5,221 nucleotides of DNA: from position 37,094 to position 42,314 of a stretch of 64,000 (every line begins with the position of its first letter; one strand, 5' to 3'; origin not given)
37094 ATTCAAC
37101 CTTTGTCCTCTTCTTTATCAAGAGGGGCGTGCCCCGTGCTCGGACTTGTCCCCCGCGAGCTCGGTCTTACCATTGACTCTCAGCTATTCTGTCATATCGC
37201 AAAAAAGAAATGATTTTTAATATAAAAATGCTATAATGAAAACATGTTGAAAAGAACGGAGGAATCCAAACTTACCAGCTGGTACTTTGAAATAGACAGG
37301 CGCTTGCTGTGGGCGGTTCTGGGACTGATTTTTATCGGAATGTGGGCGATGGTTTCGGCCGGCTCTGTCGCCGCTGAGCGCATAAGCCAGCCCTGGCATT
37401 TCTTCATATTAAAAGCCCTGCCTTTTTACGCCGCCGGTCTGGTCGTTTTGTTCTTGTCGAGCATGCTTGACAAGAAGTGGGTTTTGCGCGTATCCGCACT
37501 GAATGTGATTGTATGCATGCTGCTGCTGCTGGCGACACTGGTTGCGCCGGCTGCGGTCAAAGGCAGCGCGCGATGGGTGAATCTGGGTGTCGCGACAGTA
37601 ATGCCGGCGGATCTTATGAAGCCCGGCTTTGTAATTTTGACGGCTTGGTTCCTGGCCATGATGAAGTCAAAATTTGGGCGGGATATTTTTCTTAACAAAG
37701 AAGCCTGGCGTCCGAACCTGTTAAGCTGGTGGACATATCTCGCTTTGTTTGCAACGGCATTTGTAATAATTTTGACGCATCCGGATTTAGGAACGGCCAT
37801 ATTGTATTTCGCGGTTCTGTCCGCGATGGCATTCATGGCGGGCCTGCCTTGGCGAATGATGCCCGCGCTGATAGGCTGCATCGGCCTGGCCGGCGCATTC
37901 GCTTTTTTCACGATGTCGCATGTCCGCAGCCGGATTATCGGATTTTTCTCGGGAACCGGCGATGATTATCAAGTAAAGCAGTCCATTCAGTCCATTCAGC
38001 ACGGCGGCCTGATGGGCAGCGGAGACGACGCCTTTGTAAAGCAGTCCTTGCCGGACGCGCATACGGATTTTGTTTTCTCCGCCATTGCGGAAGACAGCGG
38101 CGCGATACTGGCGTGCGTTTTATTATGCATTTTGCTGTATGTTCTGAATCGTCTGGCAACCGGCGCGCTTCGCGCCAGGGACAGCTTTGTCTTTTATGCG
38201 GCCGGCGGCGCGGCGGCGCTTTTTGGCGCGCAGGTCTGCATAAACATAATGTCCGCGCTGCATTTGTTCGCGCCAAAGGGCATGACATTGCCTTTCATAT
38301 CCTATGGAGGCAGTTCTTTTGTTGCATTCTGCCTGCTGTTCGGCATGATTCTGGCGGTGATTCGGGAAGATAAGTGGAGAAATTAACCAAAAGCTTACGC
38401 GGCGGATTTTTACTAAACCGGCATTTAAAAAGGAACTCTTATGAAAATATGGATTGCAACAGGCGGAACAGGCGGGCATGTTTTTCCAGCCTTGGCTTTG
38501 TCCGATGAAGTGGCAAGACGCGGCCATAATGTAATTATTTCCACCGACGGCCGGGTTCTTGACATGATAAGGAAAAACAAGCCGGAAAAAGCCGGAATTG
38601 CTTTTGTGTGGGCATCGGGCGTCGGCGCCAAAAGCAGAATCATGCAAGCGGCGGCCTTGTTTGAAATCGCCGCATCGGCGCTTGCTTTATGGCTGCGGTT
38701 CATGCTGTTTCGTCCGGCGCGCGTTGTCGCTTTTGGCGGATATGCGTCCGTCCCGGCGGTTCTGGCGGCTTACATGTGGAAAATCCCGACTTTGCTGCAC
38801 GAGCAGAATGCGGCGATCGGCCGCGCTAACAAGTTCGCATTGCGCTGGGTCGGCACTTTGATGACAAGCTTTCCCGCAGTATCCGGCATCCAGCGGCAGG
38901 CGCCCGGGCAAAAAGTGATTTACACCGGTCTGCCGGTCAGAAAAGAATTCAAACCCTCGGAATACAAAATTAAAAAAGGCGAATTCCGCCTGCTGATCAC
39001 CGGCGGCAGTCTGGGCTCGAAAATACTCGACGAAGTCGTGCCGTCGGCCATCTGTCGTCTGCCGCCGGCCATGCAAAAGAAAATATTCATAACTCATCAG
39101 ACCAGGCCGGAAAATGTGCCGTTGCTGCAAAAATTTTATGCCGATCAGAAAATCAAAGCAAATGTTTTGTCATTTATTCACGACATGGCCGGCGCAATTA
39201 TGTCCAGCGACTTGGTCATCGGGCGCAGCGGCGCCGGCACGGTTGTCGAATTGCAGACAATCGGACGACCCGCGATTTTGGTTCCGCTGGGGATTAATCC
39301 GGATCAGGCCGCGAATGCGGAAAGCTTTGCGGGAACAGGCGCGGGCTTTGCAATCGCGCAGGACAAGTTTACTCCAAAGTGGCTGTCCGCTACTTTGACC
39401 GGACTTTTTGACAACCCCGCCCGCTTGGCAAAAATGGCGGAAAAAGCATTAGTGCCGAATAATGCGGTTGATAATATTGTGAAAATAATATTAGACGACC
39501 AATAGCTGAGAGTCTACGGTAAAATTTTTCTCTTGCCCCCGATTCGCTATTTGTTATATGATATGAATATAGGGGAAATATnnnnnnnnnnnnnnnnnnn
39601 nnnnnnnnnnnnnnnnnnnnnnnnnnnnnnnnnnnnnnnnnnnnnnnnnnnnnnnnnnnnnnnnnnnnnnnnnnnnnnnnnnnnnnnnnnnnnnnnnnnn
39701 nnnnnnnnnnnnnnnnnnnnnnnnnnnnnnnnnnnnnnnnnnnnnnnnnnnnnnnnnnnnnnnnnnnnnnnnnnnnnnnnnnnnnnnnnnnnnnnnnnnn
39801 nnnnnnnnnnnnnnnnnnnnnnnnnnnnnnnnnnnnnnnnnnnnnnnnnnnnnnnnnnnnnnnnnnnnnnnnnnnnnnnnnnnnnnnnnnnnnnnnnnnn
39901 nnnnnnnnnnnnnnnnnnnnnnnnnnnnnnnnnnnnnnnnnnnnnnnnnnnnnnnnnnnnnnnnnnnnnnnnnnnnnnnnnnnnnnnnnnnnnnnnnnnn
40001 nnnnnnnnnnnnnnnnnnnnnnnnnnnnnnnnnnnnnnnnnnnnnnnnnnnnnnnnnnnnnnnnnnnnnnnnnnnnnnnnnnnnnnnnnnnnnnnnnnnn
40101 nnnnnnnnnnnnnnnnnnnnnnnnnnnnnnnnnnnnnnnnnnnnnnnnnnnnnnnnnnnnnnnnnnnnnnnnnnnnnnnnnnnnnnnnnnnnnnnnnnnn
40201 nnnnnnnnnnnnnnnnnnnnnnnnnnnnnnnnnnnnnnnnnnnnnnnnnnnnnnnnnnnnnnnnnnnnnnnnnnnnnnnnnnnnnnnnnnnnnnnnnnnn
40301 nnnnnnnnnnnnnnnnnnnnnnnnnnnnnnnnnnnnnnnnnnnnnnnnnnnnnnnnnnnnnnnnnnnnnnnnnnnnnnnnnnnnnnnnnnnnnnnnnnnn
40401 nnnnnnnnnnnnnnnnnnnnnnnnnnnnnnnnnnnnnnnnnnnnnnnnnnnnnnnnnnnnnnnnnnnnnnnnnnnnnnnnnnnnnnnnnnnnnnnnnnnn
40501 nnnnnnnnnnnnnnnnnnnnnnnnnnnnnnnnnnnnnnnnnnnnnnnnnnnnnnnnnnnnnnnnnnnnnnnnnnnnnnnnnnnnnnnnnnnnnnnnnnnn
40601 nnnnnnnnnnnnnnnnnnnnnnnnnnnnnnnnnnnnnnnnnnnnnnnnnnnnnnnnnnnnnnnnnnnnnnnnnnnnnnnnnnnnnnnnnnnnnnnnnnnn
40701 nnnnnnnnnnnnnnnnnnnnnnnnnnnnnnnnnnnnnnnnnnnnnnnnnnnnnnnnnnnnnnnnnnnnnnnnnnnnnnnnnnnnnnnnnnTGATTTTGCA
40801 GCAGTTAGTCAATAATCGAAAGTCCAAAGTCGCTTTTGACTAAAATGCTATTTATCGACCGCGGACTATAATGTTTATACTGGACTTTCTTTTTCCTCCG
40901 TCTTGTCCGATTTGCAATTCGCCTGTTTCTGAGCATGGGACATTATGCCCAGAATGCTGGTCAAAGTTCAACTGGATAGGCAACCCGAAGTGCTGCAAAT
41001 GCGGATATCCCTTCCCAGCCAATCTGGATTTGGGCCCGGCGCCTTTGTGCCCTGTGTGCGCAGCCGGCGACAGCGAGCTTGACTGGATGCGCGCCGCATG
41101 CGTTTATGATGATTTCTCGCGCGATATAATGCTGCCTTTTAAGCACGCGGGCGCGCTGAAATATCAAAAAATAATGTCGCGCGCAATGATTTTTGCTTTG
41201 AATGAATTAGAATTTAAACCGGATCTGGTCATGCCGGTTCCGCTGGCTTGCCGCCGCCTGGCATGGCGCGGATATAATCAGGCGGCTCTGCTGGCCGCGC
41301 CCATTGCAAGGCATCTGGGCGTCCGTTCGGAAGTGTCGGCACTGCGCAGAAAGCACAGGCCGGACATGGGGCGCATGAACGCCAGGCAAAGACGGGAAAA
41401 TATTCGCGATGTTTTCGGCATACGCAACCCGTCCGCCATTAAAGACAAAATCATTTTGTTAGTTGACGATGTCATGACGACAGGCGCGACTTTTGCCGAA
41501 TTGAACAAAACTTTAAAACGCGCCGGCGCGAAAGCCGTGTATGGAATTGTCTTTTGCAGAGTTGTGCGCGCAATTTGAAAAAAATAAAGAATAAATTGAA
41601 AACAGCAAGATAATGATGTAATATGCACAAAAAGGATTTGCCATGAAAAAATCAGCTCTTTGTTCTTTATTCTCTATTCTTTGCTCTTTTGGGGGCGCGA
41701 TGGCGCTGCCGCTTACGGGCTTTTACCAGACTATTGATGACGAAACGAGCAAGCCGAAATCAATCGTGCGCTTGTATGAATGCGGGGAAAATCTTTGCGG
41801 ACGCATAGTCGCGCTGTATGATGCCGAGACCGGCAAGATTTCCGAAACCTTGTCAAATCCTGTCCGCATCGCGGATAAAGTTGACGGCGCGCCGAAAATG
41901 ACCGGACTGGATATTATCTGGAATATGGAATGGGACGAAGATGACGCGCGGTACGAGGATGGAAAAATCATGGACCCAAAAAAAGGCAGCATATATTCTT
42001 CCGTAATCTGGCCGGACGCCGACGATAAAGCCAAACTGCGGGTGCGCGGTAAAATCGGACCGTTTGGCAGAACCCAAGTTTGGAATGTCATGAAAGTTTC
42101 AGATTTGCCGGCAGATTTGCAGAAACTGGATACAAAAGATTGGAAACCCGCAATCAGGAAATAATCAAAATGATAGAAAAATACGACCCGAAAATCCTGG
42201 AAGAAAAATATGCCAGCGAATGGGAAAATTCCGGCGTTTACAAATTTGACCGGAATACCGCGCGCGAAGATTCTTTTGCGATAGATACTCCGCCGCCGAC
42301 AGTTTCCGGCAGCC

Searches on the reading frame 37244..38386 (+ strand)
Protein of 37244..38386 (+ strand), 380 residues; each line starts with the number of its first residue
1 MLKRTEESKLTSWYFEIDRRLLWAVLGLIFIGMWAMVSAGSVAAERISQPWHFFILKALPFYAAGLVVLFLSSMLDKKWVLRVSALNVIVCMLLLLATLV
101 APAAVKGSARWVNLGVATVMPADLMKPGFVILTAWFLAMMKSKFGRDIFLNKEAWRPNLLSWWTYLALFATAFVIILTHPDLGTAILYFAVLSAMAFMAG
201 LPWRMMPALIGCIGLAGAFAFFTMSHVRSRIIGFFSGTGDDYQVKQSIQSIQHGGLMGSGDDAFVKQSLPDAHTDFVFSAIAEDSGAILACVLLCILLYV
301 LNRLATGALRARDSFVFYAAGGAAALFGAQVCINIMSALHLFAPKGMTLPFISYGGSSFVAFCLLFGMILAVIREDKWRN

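Call 14: search_protein_families(library=pfam, proteins=[window:37244-38386:+], max_evalue=0.001)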
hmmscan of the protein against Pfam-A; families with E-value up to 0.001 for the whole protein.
window:37244-38386:+ (380 aa): 1 family
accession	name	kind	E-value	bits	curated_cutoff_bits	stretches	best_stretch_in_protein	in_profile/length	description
PF01098.24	FTSW_RODA_SPOVE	-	1.4e-63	215.5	26.4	1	20-376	2-354/356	Cell cycle protein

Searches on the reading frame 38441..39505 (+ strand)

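Call 14: search_protein_families(library=pfam, proteins=[window:38441-39505:+], max_evalue=0.001)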
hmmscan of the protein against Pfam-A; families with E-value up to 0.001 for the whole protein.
window:38441-39505:+ (354 aa): 3 families
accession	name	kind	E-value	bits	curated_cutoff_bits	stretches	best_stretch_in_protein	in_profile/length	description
PF04101.22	Glyco_tran_28_C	-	6.4e-32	111.3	22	1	184-336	2-154/166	Glycosyltransferase family 28 C-terminal domain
PF03033.26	Glyco_transf_28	-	6.5e-25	88.3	26.2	1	3-137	1-134/139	Glycosyltransferase family 28 N-terminal domain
PF06722.18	EryCIII-like_C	-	5.3e-05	23.7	31.7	1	255-331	47-121/145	Erythromycin biosynthesis protein CIII-like, C-terminal domain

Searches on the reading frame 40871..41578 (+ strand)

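Call 14: search_protein_families(library=pfam, proteins=[window:40871-41578:+], max_evalue=0.001)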
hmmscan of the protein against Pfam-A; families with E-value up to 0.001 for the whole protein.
window:40871-41578:+ (235 aa): 2 families
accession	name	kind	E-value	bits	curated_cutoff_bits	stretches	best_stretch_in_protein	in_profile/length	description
PF18912.6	DZR_2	-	7e-15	55.1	27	1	3-63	1-55/56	Double zinc ribbon domain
PF00156.33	Pribosyltran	-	1.3e-09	38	26.3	1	138-229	40-124/158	Phosphoribosyl transferase domain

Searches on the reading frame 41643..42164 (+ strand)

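Call 14: search_protein_families(library=pfam, proteins=[window:41643-42164:+], max_evalue=0.001)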
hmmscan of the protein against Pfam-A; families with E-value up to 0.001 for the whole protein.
window:41643-42164:+ (173 aa): 1 family
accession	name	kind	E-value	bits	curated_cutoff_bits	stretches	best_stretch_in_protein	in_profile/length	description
PF09917.15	DUF2147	-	2e-24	86.8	27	1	26-148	1-111/112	Uncharacterized protein conserved in bacteria (DUF2147)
